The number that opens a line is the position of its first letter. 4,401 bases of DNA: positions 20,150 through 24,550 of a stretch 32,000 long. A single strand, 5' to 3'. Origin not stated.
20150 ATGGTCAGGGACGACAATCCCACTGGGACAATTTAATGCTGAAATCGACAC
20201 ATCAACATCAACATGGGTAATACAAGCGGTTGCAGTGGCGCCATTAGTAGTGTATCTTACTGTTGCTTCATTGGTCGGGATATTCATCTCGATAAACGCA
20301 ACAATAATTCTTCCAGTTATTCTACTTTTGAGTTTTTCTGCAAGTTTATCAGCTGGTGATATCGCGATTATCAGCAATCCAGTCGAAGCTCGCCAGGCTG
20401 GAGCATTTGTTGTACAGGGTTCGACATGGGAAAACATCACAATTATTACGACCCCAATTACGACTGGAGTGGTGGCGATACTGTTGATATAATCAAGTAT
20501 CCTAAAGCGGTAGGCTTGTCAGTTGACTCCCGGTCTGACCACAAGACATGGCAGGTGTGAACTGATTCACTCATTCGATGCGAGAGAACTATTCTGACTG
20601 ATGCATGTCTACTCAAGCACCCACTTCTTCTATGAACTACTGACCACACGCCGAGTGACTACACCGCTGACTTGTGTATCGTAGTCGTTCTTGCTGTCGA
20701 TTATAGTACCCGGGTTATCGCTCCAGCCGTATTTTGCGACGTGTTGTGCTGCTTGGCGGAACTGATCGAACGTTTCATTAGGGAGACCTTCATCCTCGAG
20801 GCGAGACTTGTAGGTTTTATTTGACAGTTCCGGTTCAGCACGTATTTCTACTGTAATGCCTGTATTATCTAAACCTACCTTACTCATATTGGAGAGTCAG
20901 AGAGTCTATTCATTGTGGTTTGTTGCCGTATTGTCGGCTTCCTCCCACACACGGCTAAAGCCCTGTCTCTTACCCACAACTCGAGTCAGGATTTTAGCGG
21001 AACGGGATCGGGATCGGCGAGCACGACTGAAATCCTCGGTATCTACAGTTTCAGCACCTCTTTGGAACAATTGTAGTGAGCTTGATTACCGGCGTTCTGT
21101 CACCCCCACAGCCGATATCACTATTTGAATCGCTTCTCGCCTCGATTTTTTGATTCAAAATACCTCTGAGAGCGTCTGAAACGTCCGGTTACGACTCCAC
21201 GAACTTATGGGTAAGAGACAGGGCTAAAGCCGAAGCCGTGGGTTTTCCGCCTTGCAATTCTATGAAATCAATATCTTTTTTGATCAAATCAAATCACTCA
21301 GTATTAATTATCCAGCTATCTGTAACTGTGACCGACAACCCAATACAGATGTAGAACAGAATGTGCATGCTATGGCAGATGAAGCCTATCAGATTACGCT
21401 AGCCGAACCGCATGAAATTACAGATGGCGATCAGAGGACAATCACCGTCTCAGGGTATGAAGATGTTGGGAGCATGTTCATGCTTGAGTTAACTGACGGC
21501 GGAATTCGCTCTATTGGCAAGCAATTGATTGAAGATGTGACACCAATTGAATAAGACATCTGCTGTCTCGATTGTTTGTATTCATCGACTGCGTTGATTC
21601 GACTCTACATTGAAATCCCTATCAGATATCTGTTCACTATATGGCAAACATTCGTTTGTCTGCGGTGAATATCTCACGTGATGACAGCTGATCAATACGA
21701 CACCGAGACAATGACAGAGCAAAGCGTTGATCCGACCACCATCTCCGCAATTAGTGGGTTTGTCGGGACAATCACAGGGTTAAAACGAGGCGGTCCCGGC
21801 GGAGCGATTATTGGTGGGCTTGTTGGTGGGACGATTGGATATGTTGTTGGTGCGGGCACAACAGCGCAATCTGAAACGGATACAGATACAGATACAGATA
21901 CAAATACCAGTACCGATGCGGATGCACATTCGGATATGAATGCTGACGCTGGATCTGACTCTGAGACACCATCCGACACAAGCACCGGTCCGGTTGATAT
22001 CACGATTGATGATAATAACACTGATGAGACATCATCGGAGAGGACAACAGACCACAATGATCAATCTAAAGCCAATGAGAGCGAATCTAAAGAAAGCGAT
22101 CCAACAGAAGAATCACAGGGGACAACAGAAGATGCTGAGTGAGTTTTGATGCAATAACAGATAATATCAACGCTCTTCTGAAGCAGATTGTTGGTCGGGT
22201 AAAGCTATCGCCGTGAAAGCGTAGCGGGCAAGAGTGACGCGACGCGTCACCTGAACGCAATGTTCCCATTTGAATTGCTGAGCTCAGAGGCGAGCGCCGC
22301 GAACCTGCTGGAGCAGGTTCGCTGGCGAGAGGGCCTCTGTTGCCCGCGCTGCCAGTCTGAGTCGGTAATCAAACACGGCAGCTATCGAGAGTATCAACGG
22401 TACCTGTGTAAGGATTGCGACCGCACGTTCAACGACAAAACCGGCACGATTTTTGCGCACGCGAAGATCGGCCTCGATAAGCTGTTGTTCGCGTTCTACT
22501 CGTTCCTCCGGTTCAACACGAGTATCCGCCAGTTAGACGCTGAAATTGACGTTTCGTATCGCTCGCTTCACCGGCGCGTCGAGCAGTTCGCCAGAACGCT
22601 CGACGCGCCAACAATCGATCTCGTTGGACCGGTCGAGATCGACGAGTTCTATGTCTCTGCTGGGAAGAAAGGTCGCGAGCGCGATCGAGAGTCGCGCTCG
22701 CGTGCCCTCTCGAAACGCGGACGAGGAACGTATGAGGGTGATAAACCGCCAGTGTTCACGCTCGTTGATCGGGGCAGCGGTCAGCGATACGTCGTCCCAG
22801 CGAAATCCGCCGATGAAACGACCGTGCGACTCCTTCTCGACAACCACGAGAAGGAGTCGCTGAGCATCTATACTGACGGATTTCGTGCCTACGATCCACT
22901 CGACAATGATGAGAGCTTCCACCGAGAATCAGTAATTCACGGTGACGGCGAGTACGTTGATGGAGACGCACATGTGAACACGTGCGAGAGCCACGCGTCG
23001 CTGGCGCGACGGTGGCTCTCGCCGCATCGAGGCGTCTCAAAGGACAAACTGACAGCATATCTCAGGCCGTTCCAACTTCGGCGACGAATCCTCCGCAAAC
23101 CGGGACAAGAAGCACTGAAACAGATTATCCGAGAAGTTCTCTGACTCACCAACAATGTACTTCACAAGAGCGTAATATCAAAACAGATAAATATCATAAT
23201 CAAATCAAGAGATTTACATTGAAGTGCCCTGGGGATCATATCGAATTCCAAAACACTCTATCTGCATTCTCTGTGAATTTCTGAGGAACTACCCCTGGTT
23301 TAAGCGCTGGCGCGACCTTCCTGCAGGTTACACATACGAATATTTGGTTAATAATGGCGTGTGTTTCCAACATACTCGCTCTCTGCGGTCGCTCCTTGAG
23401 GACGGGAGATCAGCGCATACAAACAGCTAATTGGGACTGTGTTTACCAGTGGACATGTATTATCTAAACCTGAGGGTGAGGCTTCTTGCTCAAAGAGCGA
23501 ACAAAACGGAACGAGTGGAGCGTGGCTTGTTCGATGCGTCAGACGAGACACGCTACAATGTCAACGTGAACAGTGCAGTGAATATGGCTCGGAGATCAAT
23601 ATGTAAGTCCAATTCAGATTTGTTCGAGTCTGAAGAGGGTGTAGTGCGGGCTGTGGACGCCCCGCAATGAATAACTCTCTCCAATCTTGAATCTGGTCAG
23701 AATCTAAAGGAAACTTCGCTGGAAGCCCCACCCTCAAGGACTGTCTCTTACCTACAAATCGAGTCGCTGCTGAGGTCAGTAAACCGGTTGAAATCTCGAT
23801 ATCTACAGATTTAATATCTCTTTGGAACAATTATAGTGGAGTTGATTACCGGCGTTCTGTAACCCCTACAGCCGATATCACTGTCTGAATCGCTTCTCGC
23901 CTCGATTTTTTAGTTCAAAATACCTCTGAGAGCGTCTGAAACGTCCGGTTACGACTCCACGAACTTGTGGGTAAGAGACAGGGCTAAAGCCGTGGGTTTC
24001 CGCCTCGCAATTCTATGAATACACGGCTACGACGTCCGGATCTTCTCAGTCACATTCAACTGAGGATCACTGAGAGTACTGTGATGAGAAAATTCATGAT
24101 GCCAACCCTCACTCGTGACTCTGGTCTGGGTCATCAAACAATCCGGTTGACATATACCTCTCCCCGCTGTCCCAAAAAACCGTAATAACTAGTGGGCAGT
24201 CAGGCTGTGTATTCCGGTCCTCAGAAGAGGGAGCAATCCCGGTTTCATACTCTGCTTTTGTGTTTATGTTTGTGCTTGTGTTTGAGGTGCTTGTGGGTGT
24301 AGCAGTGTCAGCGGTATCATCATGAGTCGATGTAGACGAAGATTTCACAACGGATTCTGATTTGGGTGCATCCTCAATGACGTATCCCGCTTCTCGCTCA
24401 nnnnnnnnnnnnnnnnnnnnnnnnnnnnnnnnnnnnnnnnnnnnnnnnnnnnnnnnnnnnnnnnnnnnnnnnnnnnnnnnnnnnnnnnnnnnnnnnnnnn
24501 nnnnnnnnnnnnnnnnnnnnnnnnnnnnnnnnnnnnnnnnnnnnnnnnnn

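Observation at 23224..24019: Both MITE copies sit inside the same kind of GC-rich hairpin (TnpB right-end-like), and copy 2 has mismatched flanks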

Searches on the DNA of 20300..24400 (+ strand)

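Call 6: search_rna_families(source=window, start=20300, end=24400, threshold=evalue, max_evalue=10, show_alignments=4)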
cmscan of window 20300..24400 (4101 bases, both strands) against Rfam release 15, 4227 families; matches with E-value up to 10: 6.
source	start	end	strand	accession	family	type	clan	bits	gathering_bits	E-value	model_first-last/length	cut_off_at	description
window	21287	21376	-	RF02893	RpsF_leader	Cis-reg; leader;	-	19.2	37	1.4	1-85/85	no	RpsF leader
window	22674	22736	+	RF00194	Rubella_3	Cis-reg;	-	18.3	35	3.7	1-68/68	no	Rubella virus 3' cis-acting element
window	20677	20741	+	RF00626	Gurken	Cis-reg;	-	17.9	90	8.6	1-69/69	no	Gurken localisation signal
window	22152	22193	+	RF00320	snoZ185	Gene; snRNA; snoRNA; CD-box;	-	17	50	6.5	1-86/86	no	Small nucleolar RNA Z185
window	24063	24100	+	RF01526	ceN106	Gene; snRNA; snoRNA; CD-box;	-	16.9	60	8.2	33-74/77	no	C. elegans snoRNA ceN106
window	20401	20540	+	RF00081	ArcZ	Gene; sRNA;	-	15.2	66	9.3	1-106/106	no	ArcZ RNA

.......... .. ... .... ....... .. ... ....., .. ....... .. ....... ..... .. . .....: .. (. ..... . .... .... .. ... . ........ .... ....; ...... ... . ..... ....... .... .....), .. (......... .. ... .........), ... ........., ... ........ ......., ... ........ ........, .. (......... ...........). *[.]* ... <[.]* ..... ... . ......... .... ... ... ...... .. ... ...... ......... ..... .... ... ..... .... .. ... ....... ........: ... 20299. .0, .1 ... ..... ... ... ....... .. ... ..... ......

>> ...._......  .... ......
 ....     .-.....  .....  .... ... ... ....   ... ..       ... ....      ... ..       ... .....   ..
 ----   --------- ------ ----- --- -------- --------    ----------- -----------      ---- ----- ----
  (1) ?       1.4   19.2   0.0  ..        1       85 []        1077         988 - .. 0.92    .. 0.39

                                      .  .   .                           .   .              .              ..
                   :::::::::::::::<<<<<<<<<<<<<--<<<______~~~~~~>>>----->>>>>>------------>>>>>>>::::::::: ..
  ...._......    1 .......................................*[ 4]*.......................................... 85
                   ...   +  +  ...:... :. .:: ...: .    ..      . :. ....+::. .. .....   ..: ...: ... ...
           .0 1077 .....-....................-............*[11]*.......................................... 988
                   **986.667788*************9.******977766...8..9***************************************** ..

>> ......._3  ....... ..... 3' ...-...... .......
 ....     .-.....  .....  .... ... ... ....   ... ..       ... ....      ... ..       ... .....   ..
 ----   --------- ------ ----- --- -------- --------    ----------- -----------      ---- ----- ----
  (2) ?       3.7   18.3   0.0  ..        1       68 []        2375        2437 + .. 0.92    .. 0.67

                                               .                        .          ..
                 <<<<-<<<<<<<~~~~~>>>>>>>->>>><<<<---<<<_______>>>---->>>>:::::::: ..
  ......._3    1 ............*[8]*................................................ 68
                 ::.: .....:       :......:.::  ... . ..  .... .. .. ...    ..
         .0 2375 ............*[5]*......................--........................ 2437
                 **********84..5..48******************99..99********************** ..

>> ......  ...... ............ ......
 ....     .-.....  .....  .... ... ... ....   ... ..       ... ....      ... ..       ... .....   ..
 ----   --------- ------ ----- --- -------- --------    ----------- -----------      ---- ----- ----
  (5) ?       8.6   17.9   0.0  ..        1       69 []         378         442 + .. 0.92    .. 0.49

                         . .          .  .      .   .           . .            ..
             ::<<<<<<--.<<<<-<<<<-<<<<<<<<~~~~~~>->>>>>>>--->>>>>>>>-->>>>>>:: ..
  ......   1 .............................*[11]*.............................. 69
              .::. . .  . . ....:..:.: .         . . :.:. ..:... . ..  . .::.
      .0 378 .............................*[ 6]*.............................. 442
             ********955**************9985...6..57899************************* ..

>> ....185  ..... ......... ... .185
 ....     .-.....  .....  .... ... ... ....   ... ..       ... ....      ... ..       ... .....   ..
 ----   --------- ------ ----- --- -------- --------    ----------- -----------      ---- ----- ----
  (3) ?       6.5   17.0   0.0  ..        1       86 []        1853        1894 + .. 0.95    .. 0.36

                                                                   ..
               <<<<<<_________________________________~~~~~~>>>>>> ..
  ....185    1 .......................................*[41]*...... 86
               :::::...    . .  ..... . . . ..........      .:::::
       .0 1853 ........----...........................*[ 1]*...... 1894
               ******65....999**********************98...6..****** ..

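Call 38: search_dna_similar(query=window:23174-23740:+, collection=plasmids, mode=distant, max_evalue=0.01, max_rows=15)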
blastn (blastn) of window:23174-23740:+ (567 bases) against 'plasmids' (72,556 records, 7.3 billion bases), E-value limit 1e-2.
Records with a match: 12; places in all: 14; records where one place covers at least 80% of the query: 0.
Best place of each record, by identity: 95-99% 1; 90-95% 1; 80-90% 8; 60-80% 2.
By first word of the organism name: Haladaptatus 3; Halorubrum 2; Halolamina 2; Natrinema 1; Halobacterium 1; Haloplanus 1; Haloprofundus 1; Natrononativus 1.
By predicted mobility (MOB-suite, as given by PLSDB): non-mobilizable 12.
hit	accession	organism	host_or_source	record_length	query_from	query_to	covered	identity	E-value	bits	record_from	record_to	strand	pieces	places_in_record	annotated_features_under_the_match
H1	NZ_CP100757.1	Natrinema gelatinilyticum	marine sediment,sediment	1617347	189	257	12%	77.5%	3e-4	55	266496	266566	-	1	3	record has no annotation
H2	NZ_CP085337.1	Haladaptatus halobius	cell culture,saline soil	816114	194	257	11%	79.7%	2e-5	58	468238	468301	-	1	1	none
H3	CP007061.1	Halobacterium sp. DL1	-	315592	200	259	11%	83.3%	2e-7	64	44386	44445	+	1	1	none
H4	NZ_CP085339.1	Haladaptatus halobius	cell culture,saline soil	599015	200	257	10%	84.5%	2e-7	65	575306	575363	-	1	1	none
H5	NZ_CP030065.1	Halorubrum sp. PV6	salt water,water sample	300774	200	258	10%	81.4%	2e-5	58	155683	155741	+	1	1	none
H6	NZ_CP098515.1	Haloplanus sp. GDY1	cell culture,salt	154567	446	490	8%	88.9%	7e-6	60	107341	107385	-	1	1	none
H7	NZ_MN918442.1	Haloprofundus sp. MHR1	-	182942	200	243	8%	88.6%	2e-5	58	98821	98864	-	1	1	none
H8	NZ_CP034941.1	Halorubrum ezzemoulense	Cell Culture,Hypersaline Lake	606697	191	233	8%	86.0%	1e-3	52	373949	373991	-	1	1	none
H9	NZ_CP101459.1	Natrononativus amylolyticus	cell culture,sediment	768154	192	232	7%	87.8%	1e-3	53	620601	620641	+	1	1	none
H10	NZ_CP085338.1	Haladaptatus halobius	cell culture,saline soil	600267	193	232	7%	87.5%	4e-3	51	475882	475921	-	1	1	none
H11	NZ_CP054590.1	Halolamina sp. CBA1230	solar salt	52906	200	233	6%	97.1%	2e-5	58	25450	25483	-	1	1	none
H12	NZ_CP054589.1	Halolamina sp. CBA1230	solar salt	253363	200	232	6%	93.9%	1e-3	52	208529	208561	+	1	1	none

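Call 39: get_annotated_region(hit=H6, flank=2500)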
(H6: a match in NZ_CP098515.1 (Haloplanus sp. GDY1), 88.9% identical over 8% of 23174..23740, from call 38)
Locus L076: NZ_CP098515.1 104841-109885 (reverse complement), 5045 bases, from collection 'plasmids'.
description: Haloplanus sp. GDY1 plasmid unnamed1, complete sequence
organism: Haloplanus sp. GDY1 (NCBI taxid 2949993)
taxonomy: Archaea; Euryarchaeota; Halobacteria; Halobacteriales; Haloferacaceae; Haloplanus; Haloplanus sp. GDY1
host: -; source: cell culture,salt; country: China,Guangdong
typing (MOB-suite, as given by PLSDB): non-mobilizable
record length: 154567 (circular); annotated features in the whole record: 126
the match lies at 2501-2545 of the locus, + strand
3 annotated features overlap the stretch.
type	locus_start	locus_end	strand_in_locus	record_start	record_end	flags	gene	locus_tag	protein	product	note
CDS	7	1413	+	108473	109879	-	-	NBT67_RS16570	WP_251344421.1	ATP-binding protein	-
CDS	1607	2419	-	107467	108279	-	-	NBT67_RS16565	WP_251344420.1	undecaprenyl-diphosphate phosphatase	-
CDS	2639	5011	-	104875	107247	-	-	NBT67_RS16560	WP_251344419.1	STT3 domain-containing protein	GO:0006486 - protein glycosylation [Evidence IEA]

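Call 40: get_annotated_region(hit=H3, flank=2500)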
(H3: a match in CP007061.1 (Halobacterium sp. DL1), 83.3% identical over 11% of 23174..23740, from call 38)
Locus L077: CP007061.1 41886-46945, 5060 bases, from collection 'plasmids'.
description: Halobacterium sp. DL1 plasmid, complete sequence
organism: Halobacterium sp. DL1 (NCBI taxid 751944)
taxonomy: Archaea; Euryarchaeota; Halobacteria; Halobacteriales; Halobacteriaceae; Halobacterium; Halobacterium sp. DL1
host: -; source: -; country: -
typing (MOB-suite, as given by PLSDB): non-mobilizable; mating-pair formation MPF_T
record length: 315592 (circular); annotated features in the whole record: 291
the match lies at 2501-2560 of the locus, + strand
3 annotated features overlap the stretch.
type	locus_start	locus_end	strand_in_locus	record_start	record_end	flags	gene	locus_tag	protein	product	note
CDS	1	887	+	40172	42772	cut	-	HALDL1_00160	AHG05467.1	molybdenum-binding protein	-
CDS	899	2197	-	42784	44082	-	-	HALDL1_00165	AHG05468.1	transposase IS605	-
CDS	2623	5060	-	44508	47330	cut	-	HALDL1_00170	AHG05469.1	aconitate hydratase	-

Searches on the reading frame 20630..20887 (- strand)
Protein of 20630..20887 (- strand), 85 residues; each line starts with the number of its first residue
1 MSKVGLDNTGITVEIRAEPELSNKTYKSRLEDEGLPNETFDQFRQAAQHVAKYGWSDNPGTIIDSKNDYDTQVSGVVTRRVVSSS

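Call 32: search_protein_families(library=pfam, proteins=[window:20630-20887:-], max_evalue=1)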
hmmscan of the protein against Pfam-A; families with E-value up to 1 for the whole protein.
window:20630-20887:- (85 aa): 1 family
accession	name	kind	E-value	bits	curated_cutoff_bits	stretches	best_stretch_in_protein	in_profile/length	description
PF21392.3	COQ9_N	-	0.25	11.6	27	1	46-57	12-23/31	Ubiquinone biosynthesis protein COQ9, N-terminal domain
